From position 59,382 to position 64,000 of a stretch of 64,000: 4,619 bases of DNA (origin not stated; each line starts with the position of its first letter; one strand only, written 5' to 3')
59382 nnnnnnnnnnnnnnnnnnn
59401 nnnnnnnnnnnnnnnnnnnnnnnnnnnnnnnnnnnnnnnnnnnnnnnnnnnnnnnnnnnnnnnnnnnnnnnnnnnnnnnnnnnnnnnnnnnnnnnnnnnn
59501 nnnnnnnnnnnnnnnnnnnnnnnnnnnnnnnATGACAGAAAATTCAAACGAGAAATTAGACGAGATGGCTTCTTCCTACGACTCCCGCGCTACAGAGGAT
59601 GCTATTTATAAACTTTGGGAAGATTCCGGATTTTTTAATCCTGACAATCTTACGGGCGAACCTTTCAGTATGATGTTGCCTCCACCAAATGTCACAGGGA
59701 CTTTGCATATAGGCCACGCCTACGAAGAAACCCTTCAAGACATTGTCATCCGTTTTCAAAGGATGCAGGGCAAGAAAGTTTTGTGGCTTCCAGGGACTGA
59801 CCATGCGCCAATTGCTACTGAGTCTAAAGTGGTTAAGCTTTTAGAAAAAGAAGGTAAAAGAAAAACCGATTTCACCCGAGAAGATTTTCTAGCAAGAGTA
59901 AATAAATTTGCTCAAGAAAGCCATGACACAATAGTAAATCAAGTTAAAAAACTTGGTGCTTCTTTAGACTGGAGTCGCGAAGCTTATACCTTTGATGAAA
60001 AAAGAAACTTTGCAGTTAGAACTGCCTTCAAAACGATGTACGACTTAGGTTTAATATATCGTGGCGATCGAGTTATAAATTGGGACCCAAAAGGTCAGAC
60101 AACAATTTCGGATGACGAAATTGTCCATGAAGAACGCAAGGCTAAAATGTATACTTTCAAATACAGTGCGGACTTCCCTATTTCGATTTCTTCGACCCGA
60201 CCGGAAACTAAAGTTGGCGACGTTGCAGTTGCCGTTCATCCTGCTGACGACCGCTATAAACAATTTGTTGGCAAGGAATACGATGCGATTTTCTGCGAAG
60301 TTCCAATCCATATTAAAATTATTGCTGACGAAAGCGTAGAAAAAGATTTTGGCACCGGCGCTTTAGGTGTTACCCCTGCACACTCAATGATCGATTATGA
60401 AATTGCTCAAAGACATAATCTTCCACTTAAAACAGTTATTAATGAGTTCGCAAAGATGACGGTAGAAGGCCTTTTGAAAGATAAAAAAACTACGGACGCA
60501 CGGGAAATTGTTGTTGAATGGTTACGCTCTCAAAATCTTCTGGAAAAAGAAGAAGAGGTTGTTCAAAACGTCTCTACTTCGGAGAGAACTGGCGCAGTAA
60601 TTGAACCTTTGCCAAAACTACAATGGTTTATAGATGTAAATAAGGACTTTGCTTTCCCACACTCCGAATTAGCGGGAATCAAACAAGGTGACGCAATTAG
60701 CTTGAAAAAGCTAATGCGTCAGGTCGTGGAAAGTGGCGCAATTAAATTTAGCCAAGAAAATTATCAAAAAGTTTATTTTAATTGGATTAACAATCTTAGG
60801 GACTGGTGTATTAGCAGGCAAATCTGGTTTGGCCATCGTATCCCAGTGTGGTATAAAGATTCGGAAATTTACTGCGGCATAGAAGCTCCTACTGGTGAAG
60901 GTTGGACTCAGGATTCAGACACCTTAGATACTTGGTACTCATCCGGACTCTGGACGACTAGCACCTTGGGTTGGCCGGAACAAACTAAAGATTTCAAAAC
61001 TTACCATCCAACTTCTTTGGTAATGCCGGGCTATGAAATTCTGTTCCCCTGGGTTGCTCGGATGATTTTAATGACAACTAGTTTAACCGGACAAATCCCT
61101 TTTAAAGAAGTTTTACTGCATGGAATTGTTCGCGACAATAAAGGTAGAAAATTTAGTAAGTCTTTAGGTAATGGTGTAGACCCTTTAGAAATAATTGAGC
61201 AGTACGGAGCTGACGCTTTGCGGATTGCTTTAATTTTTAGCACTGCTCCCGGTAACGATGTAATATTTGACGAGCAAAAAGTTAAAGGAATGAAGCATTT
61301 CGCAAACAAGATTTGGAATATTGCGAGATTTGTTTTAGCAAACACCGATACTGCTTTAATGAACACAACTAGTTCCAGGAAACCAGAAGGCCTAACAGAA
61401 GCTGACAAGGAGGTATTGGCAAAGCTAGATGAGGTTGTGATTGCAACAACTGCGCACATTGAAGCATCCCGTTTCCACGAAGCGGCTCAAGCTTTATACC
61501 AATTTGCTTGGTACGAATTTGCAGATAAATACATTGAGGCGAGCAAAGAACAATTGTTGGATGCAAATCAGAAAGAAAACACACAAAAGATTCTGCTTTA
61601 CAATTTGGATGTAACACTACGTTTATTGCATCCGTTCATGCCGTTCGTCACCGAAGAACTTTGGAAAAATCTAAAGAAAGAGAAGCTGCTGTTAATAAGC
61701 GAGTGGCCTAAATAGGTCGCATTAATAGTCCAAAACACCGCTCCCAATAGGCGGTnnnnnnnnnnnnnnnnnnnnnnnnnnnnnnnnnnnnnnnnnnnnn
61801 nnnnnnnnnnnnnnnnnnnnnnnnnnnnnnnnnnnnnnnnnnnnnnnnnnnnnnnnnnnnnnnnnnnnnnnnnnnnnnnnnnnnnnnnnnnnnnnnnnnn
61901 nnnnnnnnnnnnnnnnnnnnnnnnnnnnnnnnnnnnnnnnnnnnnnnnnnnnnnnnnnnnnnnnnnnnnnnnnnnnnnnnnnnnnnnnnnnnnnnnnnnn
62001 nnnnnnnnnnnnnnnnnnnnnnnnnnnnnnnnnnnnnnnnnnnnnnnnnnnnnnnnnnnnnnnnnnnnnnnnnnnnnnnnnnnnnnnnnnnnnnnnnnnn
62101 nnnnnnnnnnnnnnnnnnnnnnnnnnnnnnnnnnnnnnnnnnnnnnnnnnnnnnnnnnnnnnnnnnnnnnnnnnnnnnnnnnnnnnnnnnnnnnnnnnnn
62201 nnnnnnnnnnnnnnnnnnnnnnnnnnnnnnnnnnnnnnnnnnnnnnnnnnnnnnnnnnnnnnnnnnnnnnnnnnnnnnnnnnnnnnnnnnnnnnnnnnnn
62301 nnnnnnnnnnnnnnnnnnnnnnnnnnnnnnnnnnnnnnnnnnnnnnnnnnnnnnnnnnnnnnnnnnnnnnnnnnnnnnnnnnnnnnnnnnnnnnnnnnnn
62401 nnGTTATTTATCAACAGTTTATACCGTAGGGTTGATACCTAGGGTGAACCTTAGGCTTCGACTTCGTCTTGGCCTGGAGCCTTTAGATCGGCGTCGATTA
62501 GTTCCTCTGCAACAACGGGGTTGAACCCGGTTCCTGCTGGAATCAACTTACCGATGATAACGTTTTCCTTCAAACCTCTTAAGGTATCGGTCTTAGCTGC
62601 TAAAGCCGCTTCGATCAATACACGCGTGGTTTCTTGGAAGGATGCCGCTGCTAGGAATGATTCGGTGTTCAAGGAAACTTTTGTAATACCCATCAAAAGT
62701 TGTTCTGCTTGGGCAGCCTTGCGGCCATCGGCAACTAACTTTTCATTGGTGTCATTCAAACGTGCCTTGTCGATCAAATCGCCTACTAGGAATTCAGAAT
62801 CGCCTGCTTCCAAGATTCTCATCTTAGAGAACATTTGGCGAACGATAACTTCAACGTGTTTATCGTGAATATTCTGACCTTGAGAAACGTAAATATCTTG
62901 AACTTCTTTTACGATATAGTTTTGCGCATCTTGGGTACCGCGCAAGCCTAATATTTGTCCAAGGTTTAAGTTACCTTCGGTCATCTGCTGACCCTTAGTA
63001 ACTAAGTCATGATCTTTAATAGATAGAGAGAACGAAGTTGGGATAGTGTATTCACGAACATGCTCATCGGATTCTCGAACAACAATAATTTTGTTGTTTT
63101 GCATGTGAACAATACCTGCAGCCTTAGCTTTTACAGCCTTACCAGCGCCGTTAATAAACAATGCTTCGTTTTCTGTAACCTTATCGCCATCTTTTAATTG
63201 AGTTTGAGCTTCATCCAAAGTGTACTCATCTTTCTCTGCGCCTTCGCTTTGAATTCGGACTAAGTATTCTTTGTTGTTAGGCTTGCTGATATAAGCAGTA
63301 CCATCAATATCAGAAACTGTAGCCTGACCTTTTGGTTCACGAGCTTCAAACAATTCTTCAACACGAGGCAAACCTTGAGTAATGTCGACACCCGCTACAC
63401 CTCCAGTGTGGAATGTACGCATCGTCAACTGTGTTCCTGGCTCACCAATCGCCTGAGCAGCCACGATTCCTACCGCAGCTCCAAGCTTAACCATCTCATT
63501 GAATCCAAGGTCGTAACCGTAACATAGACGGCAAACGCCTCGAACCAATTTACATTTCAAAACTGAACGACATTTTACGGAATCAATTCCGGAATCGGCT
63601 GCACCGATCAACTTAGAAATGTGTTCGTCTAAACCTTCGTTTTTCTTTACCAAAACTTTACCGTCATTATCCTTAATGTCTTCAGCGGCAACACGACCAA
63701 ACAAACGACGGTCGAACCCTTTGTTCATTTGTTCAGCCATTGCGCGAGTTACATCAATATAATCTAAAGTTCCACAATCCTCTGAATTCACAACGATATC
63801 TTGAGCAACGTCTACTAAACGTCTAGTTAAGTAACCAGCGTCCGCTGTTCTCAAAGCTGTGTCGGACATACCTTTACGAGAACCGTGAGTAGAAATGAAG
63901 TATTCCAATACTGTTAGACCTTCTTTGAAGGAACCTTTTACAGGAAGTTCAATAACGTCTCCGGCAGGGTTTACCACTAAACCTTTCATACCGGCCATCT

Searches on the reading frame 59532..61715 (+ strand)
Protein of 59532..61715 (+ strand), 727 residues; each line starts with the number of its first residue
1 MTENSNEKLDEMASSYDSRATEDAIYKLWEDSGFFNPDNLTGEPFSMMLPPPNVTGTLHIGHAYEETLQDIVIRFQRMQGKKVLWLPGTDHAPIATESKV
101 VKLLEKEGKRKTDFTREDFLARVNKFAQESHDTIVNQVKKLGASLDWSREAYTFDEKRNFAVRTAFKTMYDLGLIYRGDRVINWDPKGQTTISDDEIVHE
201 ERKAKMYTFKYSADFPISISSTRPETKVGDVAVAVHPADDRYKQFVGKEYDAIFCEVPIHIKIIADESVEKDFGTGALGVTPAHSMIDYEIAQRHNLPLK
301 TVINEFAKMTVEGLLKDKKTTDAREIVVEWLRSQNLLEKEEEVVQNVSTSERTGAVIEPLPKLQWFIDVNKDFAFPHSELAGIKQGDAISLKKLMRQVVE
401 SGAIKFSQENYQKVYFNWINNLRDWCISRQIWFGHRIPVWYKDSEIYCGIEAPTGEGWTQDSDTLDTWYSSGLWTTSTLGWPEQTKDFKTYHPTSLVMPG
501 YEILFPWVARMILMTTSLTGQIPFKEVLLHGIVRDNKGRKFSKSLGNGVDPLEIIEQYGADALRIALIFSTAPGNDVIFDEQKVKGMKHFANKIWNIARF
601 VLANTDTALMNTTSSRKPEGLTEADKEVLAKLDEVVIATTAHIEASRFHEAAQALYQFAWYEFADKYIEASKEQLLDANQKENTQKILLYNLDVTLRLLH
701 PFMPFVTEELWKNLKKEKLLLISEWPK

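Call 15: find_encoding_contigs(protein=window:59532-61715:+, flank=3000, max_places=10)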
Protein window:59532-61715:+ (727 aa): 1 contig read that carries it; 1 place shown.
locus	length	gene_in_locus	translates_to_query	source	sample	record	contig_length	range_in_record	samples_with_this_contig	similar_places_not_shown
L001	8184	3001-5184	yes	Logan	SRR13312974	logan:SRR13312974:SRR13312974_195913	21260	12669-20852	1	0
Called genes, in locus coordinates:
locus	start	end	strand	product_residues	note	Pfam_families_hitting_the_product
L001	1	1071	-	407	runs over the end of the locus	PF05651:Diacid_rec, PF13556:HTH_30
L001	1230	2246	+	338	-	PF00814:TsaD, PF22521:HypF_C_2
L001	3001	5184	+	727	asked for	PF00133:tRNA-synt_1, PF01406:tRNA-synt_1e (faint), PF09334:tRNA-synt_1g, PF13603:tRNA-synt_1_2 (faint), PF09334:tRNA-synt_1g, PF00133:tRNA-synt_1, PF08264:Anticodon_1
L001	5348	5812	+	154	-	-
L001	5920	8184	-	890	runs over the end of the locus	?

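Call 17: find_related_loci(query=window:59532-61712:+, collection=genome_contigs, flank=4000)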
Query window:59532-61712:+ (727 aa) in genome_contigs; peptide patterns used: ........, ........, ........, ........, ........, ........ (x = any residue, [..] = any of these).
91 stretches matched a pattern; 36 encode a relative of the query (tblastn E <= 1e-3); 36 distinct loci.
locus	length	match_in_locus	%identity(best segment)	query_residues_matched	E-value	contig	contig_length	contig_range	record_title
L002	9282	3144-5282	77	11-727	0e+0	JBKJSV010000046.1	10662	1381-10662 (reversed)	MAG: Candidatus Doudnabacteria bacterium isolate ant_bin.594 k117_5016733, whole genome shotgun sequence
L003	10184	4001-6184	68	11-727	0e+0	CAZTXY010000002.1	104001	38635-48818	MAG TPA_asm: uncultured Candidatus Saccharibacteria bacterium isolate SRP192515_co2_146 genome assembly, contig: NODE_10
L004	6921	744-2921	68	11-727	0e+0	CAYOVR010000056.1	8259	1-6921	MAG TPA_asm: uncultured Candidatus Saccharibacteria bacterium isolate SRP286056_co2_40 genome assembly, contig: NODE_147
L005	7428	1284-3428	61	3-726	0e+0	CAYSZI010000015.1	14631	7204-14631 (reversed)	MAG TPA_asm: uncultured Candidatus Saccharibacteria bacterium isolate SRP142039_co2_51 genome assembly, contig: NODE_265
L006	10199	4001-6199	61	6-727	0e+0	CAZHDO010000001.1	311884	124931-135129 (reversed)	MAG TPA_asm: uncultured Candidatus Saccharibacteria bacterium isolate SRP284006_co1_584 genome assembly, contig: NODE_12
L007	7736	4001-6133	60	16-726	0e+0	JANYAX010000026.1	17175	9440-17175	MAG: Candidatus Nomurabacteria bacterium isolate GL140_5_metabat_390 GL140_5_k141_1462498, whole genome shotgun sequence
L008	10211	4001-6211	58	4-726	0e+0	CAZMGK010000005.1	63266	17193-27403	MAG TPA_asm: uncultured Candidatus Saccharibacteria bacterium isolate SRP286056_co2_84 genome assembly, contig: NODE_476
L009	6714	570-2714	60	12-726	0e+0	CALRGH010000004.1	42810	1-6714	MAG: Candidatus Nomurabacteria bacterium isolate TrH-25oct19-77 genome assembly, contig: TrH-25oct19-C1455, whole genome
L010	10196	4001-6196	58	10-727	0e+0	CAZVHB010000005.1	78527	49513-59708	MAG TPA_asm: uncultured Candidatus Saccharibacteria bacterium isolate SRP285395_co1_13 genome assembly, contig: NODE_332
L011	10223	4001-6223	58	2-726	0e+0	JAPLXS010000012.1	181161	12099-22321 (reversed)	MAG: Candidatus Nomurabacteria bacterium isolate LacPavin_0419_WC53_MAG_32_16 LacPavin_0419_WC53_scaffold_345109, whole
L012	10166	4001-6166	59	8-726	0e+0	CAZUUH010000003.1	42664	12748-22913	MAG TPA_asm: uncultured Candidatus Saccharibacteria bacterium isolate SRP192927_co3_445 genome assembly, contig: NODE_15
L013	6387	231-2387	58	16-726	0e+0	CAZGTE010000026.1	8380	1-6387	MAG TPA_asm: uncultured Candidatus Saccharibacteria bacterium isolate binchicken_co24_95 genome assembly, contig: NODE_3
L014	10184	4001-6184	60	16-727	0e+0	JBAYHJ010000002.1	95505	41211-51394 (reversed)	MAG: Candidatus Paceibacterota bacterium isolate SO_2016_GW1_147 scaffold00513_OW334_2016, whole genome shotgun sequence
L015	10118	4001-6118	57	5-726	0e+0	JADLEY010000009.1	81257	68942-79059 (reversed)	MAG: Candidatus Nomurabacteria bacterium isolate SJ346 c_000001075296, whole genome shotgun sequence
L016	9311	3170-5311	58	10-726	0e+0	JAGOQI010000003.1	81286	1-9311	MAG: Candidatus Paceibacterota bacterium isolate Gw_Bodden_bin_186 Gw_Bodden_353_length_81286_cov_8.148067, whole genome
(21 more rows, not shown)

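Call 49: search_protein_families(library=pfam, proteins=[L002:2316-2786:-], max_evalue=1)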
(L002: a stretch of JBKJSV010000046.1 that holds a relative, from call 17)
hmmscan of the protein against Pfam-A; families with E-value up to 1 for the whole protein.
L002:2316-2786:- (156 aa): 0 families

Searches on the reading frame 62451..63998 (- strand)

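Call 65: search_protein_families(library=pfam, proteins=[window:62451-63998:-], max_evalue=0.01)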
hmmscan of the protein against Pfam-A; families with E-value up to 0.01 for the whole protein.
window:62451-63998:- (515 aa): 1 family
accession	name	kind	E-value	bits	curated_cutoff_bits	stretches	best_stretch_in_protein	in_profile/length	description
PF04998.22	RNA_pol_Rpb1_5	-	1.4e-64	218.6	28.5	1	27-444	1-265/267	RNA polymerase Rpb1, domain 5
